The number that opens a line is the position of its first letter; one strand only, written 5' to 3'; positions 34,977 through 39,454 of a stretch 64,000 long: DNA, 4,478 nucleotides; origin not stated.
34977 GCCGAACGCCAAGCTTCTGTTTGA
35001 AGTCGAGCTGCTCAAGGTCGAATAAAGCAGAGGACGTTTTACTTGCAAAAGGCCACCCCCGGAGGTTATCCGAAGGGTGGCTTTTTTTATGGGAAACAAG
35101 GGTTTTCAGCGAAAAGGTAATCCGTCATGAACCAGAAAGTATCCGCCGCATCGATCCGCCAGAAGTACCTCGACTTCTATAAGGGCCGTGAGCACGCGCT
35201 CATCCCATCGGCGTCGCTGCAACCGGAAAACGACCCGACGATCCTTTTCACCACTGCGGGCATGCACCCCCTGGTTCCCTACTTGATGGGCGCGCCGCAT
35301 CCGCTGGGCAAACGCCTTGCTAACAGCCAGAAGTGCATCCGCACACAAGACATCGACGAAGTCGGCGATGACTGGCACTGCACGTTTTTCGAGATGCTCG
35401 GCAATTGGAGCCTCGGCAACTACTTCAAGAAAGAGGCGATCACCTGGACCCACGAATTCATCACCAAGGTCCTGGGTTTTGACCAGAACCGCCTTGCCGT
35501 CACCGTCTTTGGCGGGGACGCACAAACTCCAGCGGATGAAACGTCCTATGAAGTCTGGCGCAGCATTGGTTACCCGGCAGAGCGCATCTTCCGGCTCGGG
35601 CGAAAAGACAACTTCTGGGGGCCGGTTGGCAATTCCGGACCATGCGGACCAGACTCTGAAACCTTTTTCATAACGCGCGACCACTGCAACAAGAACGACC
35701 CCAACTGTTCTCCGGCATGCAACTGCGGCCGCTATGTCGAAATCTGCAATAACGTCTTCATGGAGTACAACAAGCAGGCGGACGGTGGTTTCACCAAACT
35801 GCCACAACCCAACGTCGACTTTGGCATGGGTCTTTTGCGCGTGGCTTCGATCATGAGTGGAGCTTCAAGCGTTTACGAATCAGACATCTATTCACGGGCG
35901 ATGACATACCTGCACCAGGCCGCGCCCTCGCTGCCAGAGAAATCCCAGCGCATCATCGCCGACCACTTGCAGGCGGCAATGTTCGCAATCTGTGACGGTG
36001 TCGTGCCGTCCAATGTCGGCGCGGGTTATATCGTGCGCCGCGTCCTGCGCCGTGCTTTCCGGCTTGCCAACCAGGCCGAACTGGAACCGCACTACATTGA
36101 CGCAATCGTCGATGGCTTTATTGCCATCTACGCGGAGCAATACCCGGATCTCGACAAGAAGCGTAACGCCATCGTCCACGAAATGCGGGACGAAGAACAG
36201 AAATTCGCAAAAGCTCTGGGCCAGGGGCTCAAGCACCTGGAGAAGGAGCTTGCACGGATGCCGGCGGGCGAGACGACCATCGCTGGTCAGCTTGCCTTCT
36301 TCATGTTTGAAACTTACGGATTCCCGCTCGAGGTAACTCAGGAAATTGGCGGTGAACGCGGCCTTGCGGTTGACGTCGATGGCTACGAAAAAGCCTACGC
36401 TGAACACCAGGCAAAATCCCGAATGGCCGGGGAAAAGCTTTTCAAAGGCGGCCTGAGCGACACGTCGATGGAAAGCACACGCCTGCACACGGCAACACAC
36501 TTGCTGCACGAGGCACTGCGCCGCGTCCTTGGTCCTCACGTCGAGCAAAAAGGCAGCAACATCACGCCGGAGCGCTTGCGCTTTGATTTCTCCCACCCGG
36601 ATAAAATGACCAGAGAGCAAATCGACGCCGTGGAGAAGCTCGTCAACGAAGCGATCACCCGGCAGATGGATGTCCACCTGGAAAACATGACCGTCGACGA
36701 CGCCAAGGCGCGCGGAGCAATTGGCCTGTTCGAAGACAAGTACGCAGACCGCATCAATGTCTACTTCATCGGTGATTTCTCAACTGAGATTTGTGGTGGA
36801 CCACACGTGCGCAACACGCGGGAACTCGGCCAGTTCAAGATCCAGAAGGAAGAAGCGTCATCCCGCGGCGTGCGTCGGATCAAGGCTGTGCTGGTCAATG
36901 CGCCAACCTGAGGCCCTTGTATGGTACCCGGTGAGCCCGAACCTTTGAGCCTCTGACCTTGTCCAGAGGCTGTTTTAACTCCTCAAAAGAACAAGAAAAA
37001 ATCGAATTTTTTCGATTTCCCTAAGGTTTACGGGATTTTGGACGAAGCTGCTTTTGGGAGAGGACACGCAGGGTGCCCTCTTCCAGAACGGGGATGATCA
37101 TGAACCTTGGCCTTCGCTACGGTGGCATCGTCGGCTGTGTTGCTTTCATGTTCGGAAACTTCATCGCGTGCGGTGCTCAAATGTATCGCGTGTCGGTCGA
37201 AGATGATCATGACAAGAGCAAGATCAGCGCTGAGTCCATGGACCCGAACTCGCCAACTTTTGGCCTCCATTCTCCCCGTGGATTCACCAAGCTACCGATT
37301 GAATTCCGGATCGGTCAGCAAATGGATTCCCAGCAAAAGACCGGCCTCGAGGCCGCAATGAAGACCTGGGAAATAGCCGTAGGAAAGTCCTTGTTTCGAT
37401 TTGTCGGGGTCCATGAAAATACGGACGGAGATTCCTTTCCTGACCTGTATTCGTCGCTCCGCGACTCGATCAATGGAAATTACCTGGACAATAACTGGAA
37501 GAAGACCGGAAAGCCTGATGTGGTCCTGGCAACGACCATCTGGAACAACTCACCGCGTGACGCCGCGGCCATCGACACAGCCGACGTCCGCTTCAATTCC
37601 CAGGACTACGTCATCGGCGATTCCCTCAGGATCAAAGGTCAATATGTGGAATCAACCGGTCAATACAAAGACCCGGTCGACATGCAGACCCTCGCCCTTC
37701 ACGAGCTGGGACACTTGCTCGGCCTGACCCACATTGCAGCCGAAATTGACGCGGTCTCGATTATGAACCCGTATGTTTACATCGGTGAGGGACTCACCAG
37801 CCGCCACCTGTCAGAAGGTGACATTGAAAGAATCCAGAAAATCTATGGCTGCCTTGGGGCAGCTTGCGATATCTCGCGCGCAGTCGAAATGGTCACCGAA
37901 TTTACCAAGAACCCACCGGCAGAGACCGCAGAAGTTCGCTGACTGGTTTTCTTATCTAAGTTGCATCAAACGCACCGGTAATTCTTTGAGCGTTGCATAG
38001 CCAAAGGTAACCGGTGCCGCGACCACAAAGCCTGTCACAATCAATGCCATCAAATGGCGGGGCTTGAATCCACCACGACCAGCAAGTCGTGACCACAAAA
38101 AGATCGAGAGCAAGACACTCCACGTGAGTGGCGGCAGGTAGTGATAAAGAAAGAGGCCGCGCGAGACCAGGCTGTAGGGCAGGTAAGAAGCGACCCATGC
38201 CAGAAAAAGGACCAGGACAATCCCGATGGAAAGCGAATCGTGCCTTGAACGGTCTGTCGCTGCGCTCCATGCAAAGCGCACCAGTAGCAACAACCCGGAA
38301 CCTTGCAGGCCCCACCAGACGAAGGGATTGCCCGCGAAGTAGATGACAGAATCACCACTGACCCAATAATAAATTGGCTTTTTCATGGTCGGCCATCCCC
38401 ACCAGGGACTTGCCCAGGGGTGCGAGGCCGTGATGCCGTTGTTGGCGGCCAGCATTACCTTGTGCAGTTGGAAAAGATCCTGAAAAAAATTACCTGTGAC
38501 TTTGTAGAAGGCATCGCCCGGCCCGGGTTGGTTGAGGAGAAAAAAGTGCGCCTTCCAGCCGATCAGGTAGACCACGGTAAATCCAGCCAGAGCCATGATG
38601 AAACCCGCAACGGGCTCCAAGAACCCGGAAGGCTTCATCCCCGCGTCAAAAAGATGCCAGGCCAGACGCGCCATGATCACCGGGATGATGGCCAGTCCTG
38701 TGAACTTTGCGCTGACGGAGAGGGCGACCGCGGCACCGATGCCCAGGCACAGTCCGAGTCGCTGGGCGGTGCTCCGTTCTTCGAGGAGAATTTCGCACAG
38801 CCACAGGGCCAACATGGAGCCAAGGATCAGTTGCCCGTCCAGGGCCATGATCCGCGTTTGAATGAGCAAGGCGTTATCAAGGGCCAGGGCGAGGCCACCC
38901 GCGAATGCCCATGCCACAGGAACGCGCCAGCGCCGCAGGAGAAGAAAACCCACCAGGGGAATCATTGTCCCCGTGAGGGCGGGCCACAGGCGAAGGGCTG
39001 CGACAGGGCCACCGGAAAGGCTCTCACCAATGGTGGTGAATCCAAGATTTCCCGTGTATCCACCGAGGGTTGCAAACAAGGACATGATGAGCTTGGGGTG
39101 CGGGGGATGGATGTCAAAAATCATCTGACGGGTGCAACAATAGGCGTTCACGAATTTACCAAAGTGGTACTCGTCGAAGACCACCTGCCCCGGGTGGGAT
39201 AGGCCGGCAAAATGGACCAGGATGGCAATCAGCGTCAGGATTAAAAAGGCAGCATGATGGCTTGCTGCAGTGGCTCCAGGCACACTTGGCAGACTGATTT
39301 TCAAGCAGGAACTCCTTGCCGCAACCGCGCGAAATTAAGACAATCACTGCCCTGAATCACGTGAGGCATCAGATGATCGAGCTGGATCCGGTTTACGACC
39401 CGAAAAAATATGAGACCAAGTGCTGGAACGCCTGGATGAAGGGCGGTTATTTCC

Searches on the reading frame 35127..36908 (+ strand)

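Call 74: search_protein_families(library=pfam, proteins=[window:35127-36908:+], max_evalue=0.001)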
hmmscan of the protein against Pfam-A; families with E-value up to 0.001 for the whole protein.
window:35127-36908:+ (594 aa): 2 families
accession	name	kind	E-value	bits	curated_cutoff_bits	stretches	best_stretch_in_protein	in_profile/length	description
PF01411.24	tRNA-synt_2c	-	2.8e-127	426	30.3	1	10-438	2-435/552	tRNA synthetases class II (A)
PF07973.19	tRNA_SAD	-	6.9e-18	64.8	24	1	543-585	1-43/44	Threonyl and Alanyl tRNA synthetase second additional domain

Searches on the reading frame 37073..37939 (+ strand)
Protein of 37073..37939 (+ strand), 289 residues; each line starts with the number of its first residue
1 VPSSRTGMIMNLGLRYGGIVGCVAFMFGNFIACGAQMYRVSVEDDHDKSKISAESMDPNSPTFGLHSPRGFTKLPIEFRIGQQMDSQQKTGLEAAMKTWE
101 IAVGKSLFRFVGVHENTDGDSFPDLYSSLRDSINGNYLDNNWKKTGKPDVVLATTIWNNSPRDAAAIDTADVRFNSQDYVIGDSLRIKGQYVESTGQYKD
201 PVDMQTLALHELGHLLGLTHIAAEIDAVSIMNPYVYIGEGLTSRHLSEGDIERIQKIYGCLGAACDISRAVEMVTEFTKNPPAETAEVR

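Call 75: search_protein_families(library=pfam, proteins=[window:37073-37939:+], max_evalue=0.001)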
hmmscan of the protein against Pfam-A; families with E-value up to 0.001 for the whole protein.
window:37073-37939:+ (289 aa): 2 families
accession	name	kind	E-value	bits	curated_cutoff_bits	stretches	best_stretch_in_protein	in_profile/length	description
PF00413.30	Peptidase_M10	-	1.1e-09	38.9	24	1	180-259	102-159/159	Matrixin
PF01400.30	Astacin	-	0.0007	19.8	22.5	0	206-226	80-100/189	Astacin (Peptidase family M12A)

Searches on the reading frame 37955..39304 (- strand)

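Call 75: search_protein_families(library=pfam, proteins=[window:37955-39304:-], max_evalue=0.001)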
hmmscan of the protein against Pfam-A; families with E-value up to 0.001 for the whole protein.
window:37955-39304:- (450 aa): 2 families
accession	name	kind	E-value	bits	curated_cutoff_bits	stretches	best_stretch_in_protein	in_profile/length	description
PF16192.10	PMT_4TMC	-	2.2e-32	112.6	32.4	1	273-440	1-190/202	C-terminal four TMM region of protein-O-mannosyltransferase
PF02366.24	PMT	-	2e-26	93.5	22.7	1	22-250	2-230/245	Dolichyl-phosphate-mannose-protein mannosyltransferase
